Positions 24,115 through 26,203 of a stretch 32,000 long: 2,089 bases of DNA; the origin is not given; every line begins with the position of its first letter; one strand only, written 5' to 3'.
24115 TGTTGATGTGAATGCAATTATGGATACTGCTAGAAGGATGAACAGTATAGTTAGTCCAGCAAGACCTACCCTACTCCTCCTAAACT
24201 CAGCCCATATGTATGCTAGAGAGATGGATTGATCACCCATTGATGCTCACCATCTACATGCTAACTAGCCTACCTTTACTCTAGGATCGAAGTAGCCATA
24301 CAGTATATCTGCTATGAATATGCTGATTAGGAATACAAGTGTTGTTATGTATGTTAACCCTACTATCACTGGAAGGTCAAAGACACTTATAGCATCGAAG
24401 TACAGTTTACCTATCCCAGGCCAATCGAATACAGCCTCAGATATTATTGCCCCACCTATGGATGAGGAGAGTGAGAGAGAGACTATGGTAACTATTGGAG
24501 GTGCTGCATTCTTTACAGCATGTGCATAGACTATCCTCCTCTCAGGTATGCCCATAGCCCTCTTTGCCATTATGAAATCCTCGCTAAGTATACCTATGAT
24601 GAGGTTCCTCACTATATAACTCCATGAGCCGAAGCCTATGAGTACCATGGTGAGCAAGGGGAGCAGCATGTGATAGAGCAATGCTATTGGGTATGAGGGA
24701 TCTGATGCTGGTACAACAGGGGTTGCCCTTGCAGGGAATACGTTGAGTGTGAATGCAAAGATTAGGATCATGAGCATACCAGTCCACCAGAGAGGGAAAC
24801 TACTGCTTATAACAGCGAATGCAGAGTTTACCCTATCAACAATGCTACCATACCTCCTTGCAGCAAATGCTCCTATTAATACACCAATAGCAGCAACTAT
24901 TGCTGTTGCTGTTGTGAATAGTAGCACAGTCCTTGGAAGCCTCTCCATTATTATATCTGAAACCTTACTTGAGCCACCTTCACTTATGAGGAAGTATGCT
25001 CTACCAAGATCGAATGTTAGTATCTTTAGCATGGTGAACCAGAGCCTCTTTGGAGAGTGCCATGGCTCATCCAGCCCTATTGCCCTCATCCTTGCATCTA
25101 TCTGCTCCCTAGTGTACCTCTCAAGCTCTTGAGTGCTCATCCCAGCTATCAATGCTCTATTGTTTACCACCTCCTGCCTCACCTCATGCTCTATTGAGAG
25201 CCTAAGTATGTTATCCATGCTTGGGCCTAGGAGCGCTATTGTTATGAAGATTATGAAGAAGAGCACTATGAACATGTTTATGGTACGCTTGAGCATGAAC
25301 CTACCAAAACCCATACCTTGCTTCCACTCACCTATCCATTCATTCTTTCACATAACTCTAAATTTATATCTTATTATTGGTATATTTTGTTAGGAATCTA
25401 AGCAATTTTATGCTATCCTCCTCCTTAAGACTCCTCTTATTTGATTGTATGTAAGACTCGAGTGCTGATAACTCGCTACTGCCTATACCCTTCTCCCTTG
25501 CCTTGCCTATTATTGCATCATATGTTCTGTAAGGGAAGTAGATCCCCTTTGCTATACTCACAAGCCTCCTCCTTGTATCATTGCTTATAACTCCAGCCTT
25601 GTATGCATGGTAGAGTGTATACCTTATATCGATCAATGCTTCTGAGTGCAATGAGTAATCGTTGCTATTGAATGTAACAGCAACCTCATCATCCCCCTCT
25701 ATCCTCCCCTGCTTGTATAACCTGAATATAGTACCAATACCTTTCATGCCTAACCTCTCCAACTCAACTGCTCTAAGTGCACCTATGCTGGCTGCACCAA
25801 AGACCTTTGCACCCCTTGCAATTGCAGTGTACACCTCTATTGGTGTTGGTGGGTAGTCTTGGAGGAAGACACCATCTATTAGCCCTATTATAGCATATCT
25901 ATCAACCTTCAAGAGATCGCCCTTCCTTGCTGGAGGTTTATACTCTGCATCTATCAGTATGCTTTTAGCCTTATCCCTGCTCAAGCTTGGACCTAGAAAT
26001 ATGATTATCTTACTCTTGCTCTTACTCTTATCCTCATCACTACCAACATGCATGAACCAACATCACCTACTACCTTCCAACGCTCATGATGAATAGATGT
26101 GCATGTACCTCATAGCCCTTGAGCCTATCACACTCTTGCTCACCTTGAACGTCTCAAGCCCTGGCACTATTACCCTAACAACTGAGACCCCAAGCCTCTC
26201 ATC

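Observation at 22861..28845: YcaO-TfuA pair embedded in a transporter block, with a divergent NHLP-like peptide gene: candidate thioamide-forming modification system of unknown substrate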

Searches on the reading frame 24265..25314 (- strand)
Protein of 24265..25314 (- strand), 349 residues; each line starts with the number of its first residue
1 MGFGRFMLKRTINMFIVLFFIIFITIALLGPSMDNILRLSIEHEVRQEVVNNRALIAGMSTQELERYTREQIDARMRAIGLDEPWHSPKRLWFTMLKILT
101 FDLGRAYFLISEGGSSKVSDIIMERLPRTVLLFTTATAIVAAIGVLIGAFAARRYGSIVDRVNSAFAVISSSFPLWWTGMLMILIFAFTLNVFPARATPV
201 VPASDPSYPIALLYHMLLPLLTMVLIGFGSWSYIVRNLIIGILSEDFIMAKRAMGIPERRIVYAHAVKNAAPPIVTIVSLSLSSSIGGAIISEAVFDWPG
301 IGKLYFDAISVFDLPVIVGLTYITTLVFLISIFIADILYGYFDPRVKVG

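Call 3: search_protein_families(library=pfam, proteins=[window:24265-25314:-], max_evalue=1)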
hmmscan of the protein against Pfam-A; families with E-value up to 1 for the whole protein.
window:24265-25314:- (349 aa): 2 families
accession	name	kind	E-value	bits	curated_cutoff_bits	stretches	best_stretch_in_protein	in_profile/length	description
PF00528.27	BPD_transp_1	-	3.4e-34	118.6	26.4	1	144-347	1-183/184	Binding-protein-dependent transport system inner membrane component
PF13318.11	AtzG-like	-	0.053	14.4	24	1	33-59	5-31/50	1-carboxybiuret hydrolase subunit AtzG-like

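Call 4: search_protein_families(library=ncbifam, proteins=[window:24265-25314:-], max_evalue=1)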
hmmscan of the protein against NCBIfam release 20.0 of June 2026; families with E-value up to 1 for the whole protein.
window:24265-25314:- (349 aa): 24 families
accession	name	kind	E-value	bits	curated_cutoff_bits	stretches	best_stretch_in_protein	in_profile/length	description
NF045470.1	Opp2B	equivalog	7.7e-54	182.9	350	1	65-347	37-300/300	nickel ABC transporter permease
NF045472.1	Opp4B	equivalog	1.3e-49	169.2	450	1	66-347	43-319/319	oligopeptide ABC transporter permease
NF045469.1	Opp1B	equivalog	1.4e-43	149.5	380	1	5-347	3-307/307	nickel/cobalt ABC transporter permease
TIGR02789.1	nickel_nikB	equivalog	9.7e-40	136.9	447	1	68-347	47-307/314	nickel ABC transporter permease subunit NikB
NF045471.1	Opp3B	equivalog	3.1e-38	131.9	480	1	55-348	29-304/308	oligopeptide ABC transporter permease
NF007677.0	PRK10352.1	equivalog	3.6e-35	121.6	433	1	68-347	47-307/314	nickel ABC transporter permease subunit NikB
NF008161.0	PRK10914.1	equivalog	2.8e-33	115.5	590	2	212-347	201-336/339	dipeptide ABC transporter permease DppB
NF011661.0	PRK15081.1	equivalog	8.1e-33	114.2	463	1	72-347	48-304/306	glutathione ABC transporter permease GsiC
NF011712.0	PRK15133.1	subfamily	1.2e-26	93.5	445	1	70-347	84-360/364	microcin C ABC transporter permease YejB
NF007008.0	PRK09471.1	equivalog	1.7e-23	83.6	388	1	116-347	84-305/306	oligopeptide ABC transporter permease OppB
NF043081.1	MMSYN1_0165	equivalog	1.2e-21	77.2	350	1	16-348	49-386/388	oligopeptide ABC transporter permease OppB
NF011690.0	PRK15110.1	equivalog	2.4e-21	76.5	432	2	211-339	178-306/321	putrescine export ABC transporter permease SapB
NF045476.1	Opp4C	equivalog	4.7e-08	32.6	350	1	134-302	84-222/278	oligopeptide ABC transporter permease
NF045475.1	Opp3C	equivalog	1.2e-05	24.7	450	1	221-302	195-272/328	oligopeptide ABC transporter permease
NF045473.1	Opp1C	equivalog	3e-05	23.6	350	1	220-301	134-211/267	nickel/cobalt ABC transporter permease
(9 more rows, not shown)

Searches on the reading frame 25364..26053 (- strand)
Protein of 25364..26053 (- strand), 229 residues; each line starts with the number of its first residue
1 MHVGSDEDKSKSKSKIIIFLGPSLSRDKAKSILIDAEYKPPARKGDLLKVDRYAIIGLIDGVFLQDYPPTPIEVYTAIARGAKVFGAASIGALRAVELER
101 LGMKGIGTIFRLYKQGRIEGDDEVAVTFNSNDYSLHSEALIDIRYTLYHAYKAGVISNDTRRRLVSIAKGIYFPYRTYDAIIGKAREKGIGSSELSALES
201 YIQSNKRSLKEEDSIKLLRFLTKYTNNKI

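Call 3: search_protein_families(library=pfam, proteins=[window:25364-26053:-], max_evalue=1)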
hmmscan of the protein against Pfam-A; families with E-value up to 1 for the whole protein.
window:25364-26053:- (229 aa): 2 families
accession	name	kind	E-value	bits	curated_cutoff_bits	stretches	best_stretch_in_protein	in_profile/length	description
PF07812.18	TfuA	-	1.9e-38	131.4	30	1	60-177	1-119/119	TfuA-like protein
PF00681.25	Plectin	-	0.19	12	20.5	1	144-164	19-39/39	Plectin repeat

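Call 4: search_protein_families(library=ncbifam, proteins=[window:25364-26053:-], max_evalue=1)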
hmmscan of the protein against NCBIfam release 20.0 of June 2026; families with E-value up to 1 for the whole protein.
window:25364-26053:- (229 aa): 1 family
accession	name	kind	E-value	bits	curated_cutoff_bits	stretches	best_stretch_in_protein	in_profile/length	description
NF033432.0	ThioGly_TfuA_rel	equivalog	8.3e-67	224.7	235.2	1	15-221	1-208/211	TfuA-related McrA-glycine thioamidation protein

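Call 59: search_solved_structures(query=window:25364-26053:-, max_evalue=0.001, show_alignments=1)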
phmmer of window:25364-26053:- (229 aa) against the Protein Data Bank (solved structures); distinct sequences matched with E-value up to 0.001: 1.
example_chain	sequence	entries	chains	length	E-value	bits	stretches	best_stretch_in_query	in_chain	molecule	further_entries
6xp8_A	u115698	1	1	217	3.4e-34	121.8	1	15-223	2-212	TfuA domain-containing protein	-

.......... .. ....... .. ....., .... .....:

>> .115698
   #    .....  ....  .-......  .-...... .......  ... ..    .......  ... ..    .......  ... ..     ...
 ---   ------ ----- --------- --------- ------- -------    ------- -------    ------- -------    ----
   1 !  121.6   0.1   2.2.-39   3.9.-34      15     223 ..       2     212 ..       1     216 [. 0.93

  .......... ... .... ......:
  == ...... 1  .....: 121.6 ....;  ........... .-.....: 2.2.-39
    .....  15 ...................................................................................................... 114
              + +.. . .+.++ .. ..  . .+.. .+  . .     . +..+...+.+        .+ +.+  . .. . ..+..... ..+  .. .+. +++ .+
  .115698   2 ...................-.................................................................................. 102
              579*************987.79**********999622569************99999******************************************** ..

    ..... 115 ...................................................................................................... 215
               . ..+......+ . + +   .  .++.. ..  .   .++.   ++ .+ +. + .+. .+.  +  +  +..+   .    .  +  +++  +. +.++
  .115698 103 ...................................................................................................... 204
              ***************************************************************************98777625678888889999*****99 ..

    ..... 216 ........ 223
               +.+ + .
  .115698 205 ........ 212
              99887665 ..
